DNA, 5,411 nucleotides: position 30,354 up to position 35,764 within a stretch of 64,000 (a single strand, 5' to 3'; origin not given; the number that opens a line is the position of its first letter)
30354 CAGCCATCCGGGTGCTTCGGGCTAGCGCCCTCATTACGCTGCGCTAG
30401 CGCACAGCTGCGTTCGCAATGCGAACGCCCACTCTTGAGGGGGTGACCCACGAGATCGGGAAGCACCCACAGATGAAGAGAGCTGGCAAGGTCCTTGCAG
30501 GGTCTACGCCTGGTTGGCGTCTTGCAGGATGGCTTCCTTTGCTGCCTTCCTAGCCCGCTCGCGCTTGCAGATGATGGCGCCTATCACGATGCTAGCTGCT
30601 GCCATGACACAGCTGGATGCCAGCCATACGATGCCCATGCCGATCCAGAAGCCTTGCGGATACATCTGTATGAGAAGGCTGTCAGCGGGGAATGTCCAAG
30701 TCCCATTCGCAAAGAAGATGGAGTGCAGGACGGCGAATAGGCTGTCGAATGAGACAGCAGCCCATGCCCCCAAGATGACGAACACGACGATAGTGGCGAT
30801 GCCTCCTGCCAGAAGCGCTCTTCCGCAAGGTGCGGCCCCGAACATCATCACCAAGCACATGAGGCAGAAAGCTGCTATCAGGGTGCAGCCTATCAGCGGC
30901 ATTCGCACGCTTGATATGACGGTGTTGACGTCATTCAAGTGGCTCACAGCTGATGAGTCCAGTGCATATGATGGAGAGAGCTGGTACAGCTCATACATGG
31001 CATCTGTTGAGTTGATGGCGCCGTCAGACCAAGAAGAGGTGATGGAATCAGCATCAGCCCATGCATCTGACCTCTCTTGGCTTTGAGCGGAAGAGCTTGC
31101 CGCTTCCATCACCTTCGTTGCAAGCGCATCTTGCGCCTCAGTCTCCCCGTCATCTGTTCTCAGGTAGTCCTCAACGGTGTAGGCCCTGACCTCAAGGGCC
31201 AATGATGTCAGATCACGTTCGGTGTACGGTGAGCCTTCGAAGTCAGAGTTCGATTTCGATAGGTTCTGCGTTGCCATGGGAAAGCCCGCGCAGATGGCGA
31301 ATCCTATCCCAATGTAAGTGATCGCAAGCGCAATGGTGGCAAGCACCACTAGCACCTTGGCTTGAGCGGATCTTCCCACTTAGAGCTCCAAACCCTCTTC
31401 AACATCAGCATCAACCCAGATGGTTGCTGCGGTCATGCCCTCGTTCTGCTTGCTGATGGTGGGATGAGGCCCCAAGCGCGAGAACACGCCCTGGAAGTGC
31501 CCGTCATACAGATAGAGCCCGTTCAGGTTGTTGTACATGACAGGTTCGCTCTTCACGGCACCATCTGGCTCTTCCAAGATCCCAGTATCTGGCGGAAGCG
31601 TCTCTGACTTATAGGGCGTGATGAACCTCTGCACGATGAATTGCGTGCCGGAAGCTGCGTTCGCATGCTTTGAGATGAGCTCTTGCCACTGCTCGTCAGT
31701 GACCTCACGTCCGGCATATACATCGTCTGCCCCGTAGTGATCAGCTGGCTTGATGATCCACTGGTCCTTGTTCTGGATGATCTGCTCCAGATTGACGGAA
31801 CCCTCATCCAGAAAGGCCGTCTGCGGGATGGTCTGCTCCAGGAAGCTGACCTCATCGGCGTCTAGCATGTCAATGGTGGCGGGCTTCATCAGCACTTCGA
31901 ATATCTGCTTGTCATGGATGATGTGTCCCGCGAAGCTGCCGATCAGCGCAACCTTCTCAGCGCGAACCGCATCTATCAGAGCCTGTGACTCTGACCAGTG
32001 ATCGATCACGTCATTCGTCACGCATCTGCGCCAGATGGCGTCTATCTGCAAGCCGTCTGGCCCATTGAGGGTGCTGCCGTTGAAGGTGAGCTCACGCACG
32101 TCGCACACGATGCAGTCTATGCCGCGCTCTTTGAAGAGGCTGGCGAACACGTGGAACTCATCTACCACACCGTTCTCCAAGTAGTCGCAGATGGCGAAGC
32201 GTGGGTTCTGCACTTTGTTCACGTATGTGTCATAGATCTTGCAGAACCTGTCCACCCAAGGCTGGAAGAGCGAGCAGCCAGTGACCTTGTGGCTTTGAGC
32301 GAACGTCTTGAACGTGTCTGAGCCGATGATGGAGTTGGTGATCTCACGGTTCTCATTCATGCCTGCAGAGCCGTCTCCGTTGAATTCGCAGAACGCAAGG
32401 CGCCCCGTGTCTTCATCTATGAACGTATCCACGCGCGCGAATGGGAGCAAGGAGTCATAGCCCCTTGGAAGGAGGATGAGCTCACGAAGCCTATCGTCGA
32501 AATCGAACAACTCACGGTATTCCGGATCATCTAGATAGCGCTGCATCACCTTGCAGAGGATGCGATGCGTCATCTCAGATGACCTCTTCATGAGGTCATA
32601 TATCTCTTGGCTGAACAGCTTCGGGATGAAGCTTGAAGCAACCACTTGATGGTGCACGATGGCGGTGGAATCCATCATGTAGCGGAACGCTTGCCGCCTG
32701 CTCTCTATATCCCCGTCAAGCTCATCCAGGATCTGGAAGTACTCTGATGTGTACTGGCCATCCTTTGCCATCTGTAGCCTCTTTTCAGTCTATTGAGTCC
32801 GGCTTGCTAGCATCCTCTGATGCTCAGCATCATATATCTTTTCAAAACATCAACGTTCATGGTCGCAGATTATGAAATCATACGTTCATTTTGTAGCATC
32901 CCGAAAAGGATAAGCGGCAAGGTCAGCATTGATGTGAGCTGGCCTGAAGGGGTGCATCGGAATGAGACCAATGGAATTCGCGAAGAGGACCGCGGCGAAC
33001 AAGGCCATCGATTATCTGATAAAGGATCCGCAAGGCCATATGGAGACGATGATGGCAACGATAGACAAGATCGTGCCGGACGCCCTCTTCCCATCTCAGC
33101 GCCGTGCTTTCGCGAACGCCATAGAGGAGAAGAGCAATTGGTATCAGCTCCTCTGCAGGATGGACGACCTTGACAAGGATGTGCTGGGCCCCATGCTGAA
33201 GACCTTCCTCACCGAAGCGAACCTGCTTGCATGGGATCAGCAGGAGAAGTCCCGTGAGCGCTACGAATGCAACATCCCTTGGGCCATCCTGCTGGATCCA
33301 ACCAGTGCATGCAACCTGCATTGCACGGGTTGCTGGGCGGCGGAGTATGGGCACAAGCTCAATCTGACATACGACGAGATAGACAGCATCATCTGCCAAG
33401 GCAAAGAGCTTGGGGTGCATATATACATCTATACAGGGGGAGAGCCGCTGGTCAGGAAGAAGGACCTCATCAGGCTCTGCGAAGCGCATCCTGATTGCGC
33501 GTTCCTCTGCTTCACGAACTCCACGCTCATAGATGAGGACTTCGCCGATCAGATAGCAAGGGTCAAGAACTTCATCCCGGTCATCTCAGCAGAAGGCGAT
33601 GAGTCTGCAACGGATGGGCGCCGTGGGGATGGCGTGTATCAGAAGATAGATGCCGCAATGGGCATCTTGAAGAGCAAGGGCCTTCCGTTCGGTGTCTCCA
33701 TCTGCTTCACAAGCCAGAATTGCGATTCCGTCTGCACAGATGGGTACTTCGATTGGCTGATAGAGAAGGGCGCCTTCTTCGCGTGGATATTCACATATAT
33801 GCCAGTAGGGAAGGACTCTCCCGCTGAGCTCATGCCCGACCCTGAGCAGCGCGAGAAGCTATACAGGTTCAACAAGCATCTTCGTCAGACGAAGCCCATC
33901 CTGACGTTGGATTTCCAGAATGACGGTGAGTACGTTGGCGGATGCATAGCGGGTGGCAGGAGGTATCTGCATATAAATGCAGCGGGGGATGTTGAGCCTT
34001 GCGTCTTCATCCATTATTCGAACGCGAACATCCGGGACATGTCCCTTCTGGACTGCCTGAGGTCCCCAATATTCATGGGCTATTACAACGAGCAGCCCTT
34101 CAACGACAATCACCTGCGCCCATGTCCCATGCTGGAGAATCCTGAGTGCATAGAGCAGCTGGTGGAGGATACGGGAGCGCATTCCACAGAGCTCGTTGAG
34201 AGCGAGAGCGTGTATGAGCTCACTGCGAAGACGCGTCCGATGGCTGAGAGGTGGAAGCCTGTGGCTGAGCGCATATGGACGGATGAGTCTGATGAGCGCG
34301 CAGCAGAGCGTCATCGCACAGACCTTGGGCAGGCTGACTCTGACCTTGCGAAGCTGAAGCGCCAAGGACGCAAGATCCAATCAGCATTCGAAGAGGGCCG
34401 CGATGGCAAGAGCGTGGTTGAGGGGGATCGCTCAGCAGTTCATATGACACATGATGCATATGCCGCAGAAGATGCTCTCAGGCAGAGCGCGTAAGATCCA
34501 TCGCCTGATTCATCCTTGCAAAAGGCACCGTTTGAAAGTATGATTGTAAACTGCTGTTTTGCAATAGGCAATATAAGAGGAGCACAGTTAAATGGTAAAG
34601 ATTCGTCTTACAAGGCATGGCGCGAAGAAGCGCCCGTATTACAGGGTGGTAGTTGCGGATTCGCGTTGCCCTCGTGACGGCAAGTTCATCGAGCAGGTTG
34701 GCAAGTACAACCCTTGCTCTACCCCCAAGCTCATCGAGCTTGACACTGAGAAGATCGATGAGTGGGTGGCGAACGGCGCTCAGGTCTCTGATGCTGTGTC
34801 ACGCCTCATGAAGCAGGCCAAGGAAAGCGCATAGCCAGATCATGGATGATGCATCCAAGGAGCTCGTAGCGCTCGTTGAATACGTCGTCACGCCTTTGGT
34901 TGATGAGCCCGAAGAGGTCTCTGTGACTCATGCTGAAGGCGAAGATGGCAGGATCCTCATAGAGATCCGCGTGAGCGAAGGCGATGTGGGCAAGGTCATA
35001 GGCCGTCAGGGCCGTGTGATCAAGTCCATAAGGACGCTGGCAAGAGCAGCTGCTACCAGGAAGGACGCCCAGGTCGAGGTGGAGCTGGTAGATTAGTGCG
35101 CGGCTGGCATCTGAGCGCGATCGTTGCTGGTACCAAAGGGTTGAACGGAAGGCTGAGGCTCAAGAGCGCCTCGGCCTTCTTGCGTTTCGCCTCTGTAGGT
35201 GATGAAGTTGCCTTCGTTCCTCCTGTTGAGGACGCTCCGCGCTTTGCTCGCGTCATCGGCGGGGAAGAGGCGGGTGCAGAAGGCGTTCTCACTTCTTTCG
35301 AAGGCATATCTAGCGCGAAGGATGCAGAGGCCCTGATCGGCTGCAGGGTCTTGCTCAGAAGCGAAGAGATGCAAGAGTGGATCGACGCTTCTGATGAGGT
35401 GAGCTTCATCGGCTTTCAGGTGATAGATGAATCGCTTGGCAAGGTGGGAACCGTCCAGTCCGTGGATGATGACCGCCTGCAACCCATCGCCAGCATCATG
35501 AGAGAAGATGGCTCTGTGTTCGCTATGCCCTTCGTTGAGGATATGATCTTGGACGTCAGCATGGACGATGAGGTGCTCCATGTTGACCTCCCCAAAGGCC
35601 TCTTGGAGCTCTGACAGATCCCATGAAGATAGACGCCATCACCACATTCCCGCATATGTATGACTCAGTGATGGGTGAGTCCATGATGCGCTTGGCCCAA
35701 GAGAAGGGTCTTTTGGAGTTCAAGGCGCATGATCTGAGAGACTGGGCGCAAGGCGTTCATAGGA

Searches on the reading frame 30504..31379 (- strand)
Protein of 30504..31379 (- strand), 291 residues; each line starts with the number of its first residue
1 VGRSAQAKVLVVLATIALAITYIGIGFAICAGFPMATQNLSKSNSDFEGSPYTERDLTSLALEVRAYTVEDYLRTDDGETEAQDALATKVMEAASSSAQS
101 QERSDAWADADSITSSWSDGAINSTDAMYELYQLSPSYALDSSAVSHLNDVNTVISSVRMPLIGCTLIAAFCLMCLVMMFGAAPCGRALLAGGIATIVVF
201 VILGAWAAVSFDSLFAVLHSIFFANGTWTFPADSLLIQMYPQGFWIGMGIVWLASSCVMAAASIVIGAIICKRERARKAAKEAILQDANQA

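Call 15: search_protein_families(library=pfam, proteins=[window:30504-31379:-])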
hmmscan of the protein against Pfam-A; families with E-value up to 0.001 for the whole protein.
window:30504-31379:- (291 aa): 1 family
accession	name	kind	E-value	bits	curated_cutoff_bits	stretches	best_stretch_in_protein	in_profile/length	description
PF07314.17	Lit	-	1.7e-16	61.2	24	1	140-245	72-176/176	Lipoprotein intramolecular transacylase Lit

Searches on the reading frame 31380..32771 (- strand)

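Call 41: search_protein_families(library=pfam, proteins=[window:31380-32771:-], max_evalue=0.01)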
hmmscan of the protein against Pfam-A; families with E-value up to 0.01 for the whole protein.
window:31380-32771:- (463 aa): 1 family
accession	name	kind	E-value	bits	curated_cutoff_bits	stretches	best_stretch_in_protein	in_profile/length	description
PF14403.11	CP_ATPgrasp_2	-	1.2e-05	24.9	32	1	241-392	194-343/374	Circularly permuted ATP-grasp type 2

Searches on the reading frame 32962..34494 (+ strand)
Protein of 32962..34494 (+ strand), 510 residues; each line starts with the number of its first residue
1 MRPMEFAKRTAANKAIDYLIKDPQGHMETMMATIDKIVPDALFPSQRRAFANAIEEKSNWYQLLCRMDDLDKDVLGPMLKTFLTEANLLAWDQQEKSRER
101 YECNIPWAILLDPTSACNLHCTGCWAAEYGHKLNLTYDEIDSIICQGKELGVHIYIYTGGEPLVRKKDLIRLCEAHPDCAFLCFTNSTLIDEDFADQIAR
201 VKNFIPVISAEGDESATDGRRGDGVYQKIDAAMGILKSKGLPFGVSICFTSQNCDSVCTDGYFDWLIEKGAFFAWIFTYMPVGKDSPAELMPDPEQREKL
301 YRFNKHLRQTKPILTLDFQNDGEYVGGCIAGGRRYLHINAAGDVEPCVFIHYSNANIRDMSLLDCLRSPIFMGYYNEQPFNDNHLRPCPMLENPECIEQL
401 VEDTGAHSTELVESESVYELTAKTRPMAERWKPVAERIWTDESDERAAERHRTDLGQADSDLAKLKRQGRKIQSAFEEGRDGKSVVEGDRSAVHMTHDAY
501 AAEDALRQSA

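Call 41: search_protein_families(library=pfam, proteins=[window:32962-34494:+], max_evalue=0.01)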
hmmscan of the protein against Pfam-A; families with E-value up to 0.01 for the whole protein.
window:32962-34494:+ (510 aa): 3 families
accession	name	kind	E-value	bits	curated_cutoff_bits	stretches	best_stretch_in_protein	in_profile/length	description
PF04055.27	Radical_SAM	-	6e-13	49.7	29.5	1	113-243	3-143/166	Radical SAM superfamily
PF13186.11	SPASM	-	0.00042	21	21.5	1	328-372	1-49/67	Iron-sulfur cluster-binding domain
PF13353.11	Fer4_12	-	0.0016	19.2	22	1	115-175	13-76/137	4Fe-4S single cluster domain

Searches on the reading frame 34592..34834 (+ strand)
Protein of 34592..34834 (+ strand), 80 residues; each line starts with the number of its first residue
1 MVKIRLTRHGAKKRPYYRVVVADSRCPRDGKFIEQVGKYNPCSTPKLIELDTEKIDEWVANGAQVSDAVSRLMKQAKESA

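Call 74: search_protein_families(library=pfam, proteins=[window:34592-34834:+], max_evalue=0.0001)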
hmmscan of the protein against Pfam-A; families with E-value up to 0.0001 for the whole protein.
window:34592-34834:+ (80 aa): 1 family
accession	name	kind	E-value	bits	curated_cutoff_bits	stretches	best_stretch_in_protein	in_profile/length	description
PF00886.24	Ribosomal_S16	-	3.6e-26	91.3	27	1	8-66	1-62/62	Ribosomal protein S16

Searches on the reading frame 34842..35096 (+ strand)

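Call 74: search_protein_families(library=pfam, proteins=[window:34842-35096:+], max_evalue=0.0001)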
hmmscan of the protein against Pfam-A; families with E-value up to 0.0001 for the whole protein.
window:34842-35096:+ (84 aa): 3 families
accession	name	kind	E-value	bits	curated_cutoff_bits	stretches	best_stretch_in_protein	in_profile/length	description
PF13083.13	KH_KhpA-B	-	1.1e-21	76.9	32.1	1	11-81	3-72/73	KhpA/KhpB, KH domain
PF00013.35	KH_1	-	6e-05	23.2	21.5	1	40-65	2-27/66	KH domain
PF07650.23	KH_2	-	8.2e-05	22.8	22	0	37-82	19-70/78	KH domain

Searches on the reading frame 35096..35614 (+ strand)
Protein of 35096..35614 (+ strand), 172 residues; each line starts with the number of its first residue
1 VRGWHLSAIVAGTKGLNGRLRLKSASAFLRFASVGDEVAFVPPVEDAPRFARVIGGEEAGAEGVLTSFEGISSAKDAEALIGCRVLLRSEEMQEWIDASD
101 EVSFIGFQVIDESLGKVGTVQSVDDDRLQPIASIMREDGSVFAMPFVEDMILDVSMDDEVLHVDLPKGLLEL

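Call 74: search_protein_families(library=pfam, proteins=[window:35096-35614:+], max_evalue=0.0001)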
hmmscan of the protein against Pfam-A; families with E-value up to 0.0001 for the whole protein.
window:35096-35614:+ (172 aa): 2 families
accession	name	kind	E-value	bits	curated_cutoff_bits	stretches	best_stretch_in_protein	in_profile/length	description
PF24986.1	PRC_RimM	-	1.1e-09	38.2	27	1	103-169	3-69/69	RimM PRC barrel domain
PF01782.24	RimM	-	2.2e-06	28.2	23.5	1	10-89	5-82/84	RimM N-terminal domain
